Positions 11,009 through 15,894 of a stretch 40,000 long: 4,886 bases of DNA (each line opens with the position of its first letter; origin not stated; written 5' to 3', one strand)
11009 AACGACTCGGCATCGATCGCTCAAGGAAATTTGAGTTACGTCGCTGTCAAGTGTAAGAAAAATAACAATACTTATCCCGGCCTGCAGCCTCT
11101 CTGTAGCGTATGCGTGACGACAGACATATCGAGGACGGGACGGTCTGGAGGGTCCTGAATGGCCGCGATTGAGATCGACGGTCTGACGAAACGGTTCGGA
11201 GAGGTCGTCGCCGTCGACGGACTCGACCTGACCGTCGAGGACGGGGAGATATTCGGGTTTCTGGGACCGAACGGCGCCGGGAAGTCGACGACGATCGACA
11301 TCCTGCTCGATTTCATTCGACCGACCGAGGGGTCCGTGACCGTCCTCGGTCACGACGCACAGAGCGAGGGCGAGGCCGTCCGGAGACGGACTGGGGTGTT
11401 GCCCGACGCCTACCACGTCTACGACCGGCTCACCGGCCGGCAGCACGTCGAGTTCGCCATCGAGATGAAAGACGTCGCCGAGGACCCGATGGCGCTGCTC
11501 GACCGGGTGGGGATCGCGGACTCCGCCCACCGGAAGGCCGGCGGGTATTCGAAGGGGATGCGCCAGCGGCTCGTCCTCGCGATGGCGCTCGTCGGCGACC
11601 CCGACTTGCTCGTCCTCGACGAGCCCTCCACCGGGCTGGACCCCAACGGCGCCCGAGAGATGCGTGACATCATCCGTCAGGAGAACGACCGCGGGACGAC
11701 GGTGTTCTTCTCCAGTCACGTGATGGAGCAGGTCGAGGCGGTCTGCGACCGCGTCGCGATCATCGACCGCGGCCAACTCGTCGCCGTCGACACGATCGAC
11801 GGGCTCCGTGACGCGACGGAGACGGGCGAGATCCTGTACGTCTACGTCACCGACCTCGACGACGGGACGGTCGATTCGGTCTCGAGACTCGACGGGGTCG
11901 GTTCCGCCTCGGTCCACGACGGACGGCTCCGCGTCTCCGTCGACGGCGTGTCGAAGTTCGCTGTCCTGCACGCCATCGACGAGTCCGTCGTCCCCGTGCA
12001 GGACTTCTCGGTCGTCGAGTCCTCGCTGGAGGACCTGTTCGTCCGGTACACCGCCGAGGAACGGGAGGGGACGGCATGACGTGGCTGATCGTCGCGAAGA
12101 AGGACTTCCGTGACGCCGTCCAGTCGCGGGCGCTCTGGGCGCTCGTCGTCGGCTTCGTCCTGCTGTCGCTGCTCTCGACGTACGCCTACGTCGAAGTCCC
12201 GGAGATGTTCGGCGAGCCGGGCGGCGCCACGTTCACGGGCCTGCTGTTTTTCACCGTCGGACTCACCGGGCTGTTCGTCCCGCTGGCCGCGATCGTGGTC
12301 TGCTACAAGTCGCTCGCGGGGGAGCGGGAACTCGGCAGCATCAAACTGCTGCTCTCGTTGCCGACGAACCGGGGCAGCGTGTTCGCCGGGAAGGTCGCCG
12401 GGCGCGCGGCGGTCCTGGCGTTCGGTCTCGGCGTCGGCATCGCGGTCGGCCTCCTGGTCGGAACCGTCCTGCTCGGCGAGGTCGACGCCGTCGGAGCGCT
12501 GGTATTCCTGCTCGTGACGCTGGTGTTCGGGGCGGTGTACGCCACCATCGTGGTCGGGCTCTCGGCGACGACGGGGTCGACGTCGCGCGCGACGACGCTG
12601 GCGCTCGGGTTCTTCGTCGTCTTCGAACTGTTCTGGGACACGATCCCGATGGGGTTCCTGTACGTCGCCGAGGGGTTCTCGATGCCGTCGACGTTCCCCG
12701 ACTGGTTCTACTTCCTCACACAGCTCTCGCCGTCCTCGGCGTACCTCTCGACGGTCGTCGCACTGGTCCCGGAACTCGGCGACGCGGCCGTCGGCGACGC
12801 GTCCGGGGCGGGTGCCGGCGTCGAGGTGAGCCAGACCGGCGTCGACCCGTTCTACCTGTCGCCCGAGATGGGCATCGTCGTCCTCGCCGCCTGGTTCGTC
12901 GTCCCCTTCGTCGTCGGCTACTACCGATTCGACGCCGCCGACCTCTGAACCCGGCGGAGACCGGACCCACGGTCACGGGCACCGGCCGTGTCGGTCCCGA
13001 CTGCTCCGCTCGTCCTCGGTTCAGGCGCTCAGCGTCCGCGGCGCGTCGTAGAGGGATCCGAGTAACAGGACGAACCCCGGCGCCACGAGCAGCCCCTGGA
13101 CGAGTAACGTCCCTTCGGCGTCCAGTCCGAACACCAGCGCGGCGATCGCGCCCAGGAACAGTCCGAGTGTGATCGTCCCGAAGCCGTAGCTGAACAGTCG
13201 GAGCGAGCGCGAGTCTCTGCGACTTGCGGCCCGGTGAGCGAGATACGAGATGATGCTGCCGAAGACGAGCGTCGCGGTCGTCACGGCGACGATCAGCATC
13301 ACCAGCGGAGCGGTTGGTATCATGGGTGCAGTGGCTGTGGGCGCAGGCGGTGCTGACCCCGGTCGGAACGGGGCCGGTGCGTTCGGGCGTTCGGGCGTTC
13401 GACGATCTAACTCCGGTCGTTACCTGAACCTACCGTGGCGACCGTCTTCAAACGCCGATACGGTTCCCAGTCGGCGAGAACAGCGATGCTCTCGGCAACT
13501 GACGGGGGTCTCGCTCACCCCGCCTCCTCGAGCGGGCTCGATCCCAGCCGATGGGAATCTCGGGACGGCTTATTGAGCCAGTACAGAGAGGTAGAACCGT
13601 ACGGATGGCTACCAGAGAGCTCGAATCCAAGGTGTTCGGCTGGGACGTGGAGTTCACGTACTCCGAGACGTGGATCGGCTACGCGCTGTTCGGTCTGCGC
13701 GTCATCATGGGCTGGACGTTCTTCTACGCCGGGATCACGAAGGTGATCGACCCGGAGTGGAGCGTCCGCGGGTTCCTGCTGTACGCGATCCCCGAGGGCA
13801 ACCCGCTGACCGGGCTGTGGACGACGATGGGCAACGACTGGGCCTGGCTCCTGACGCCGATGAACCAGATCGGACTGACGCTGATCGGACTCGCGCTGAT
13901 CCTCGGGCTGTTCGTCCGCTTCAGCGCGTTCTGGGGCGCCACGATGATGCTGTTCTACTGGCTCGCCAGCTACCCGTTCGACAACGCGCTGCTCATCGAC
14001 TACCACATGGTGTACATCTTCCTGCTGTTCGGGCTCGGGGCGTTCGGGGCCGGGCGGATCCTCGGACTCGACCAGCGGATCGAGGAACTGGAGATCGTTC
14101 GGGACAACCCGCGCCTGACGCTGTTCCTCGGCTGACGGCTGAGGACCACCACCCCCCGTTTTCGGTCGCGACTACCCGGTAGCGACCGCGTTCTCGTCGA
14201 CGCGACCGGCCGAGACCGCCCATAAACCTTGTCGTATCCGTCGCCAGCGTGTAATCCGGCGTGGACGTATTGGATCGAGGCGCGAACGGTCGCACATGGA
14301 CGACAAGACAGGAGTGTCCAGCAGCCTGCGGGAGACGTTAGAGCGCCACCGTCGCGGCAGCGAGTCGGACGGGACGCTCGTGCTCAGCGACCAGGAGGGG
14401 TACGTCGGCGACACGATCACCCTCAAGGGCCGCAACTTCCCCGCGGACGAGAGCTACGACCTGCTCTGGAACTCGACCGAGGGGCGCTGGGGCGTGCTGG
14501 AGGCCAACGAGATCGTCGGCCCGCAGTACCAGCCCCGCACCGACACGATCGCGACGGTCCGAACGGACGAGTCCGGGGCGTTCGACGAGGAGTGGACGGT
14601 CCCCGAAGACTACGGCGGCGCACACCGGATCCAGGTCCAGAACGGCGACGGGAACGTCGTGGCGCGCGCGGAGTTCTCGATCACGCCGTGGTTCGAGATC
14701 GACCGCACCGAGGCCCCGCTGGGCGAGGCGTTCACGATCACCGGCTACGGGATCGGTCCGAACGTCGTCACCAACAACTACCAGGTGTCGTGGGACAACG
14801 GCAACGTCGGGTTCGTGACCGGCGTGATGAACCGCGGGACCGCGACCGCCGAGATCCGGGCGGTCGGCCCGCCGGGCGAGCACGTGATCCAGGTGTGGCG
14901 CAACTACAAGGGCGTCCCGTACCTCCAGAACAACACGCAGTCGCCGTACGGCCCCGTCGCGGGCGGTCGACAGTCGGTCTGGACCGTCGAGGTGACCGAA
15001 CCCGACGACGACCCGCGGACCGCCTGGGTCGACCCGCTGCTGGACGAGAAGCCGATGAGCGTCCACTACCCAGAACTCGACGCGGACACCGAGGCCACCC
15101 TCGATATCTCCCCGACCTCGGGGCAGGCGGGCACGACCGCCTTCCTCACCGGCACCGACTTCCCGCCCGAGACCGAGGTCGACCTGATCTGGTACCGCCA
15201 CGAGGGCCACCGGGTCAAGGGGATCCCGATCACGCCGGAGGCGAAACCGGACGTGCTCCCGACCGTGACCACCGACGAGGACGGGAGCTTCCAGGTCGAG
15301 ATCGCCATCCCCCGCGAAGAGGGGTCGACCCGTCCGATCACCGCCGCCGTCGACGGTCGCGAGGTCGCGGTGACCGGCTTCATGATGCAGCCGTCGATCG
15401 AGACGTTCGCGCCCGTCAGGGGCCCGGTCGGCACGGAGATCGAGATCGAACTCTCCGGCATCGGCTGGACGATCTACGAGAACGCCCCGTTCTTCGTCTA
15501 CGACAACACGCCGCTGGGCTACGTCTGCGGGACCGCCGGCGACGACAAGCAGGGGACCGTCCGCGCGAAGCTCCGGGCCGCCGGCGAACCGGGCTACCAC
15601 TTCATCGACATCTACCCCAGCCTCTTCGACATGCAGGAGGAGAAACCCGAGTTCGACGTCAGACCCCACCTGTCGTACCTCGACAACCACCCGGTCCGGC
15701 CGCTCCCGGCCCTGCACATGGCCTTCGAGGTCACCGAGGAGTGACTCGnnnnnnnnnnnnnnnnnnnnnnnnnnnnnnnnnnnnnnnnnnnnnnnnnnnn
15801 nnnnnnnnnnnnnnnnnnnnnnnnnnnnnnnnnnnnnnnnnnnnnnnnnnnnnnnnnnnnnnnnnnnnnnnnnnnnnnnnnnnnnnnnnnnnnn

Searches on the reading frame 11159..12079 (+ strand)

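Call 4: search_protein_families(library=pfam, proteins=[window:11159-12079:+], max_evalue=0.01)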
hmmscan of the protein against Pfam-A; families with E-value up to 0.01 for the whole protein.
window:11159-12079:+ (306 aa): 6 families
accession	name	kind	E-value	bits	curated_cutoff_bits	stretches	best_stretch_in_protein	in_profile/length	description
PF00005.33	ABC_tran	-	8.3e-29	101.4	25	1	20-157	2-136/137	ABC transporter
PF13304.12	AAA_21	-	1.4e-13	52.1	27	2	129-187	237-298/304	AAA domain, putative AbiEii toxin, Type IV TA system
PF13732.12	DrrA1-3_C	-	8.8e-06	26.8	27.4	1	228-298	17-81/81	ATP-binding protein DrrA1-3-like, C-terminal domain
PF02463.25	SMC_N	-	0.0036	17.2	40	0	127-195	138-205/220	RecF/RecN/SMC N terminal domain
PF13555.12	AAA_29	-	0.0071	16.5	27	0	26-50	19-43/61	P-loop containing region of AAA domain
PF13604.12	AAA_30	-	0.0087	16.2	27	0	31-155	20-96/191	AAA domain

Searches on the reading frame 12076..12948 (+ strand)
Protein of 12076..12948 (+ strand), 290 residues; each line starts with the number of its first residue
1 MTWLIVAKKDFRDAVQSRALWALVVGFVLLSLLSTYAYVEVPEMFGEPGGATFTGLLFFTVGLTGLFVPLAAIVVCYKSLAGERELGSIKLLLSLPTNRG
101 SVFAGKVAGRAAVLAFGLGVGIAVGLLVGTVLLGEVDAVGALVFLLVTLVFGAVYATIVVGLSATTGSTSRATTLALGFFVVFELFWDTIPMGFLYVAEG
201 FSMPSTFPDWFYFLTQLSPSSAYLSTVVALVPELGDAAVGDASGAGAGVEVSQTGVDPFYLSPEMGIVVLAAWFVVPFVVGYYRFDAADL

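Call 62: search_protein_families(library=pfam, proteins=[window:12076-12948:+], max_evalue=0.00001)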
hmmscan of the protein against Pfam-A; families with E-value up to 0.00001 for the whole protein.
window:12076-12948:+ (290 aa): 2 families
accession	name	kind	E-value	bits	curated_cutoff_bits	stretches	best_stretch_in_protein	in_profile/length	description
PF12679.13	ABC2_membrane_2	-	2.1e-44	152.3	27.2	1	5-290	2-283/283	ABC-2 family transporter protein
PF12698.13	ABC2_membrane_3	-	9.6e-06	25.3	31.6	0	51-276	158-340/347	ABC-2 family transporter protein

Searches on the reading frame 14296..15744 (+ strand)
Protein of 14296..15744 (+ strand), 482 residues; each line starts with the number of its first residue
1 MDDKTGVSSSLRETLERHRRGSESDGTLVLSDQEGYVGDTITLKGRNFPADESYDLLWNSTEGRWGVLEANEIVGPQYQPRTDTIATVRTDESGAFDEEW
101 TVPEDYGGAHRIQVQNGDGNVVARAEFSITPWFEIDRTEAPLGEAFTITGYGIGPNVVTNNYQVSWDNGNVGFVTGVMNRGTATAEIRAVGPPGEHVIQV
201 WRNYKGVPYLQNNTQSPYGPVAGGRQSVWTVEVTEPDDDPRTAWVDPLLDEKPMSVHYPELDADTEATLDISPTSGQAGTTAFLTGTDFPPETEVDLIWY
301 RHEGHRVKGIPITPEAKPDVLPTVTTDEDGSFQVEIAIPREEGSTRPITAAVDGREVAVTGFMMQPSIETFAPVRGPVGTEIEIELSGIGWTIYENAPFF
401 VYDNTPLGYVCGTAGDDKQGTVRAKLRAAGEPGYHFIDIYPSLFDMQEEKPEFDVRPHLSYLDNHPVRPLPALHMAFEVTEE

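Call 62: search_protein_families(library=pfam, proteins=[window:14296-15744:+], max_evalue=0.00001)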
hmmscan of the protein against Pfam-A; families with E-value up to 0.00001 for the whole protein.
window:14296-15744:+ (482 aa): 1 family
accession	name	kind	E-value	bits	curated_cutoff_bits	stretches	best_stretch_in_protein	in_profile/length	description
PF01833.30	TIG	-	1.4e-06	28.6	20.9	0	139-204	10-72/84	IPT/TIG domain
